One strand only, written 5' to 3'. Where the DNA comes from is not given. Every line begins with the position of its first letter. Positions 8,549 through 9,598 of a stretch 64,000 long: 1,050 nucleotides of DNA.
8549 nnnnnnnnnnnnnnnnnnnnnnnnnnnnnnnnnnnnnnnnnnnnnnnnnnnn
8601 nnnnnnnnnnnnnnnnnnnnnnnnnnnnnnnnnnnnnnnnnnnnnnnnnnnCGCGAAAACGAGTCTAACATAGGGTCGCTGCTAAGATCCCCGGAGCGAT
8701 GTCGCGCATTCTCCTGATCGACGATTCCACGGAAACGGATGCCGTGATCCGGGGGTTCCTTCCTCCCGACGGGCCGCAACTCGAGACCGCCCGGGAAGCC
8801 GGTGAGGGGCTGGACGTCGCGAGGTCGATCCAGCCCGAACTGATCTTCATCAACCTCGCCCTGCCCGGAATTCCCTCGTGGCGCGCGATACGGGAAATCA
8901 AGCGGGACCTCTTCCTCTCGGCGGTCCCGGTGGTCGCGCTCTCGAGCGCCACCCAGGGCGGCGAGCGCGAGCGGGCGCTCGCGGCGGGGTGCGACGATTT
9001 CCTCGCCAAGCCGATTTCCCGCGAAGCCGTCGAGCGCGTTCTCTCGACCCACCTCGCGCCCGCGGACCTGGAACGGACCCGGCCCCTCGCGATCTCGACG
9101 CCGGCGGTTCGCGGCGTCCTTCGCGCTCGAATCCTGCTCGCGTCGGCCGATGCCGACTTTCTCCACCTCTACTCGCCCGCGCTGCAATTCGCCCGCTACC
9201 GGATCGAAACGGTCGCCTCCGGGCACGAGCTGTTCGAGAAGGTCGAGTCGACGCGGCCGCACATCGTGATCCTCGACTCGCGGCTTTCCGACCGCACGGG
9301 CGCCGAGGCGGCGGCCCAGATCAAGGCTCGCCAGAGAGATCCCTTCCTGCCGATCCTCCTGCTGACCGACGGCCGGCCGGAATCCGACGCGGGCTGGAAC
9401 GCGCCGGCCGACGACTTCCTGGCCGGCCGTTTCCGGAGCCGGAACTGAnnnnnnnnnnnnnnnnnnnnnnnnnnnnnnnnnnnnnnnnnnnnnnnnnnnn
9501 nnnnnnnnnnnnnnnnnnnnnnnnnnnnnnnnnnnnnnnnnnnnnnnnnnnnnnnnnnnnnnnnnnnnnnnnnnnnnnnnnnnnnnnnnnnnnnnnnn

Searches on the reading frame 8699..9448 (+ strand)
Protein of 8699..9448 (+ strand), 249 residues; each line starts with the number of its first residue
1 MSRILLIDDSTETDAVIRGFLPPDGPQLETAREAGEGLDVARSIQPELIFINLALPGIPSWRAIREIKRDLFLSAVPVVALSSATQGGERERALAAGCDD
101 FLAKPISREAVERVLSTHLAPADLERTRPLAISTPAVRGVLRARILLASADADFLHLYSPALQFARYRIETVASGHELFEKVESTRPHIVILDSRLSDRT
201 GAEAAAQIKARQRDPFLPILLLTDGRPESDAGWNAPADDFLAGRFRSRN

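Call 54: search_protein_families(library=pfam, proteins=[window:8699-9448:+], max_evalue=0.001)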
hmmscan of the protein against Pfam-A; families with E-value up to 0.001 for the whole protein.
window:8699-9448:+ (249 aa): 1 family
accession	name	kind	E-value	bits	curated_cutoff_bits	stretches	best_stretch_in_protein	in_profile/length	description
PF00072.30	Response_reg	-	1.2e-25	90.2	30.2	2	4-111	1-106/111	Response regulator receiver domain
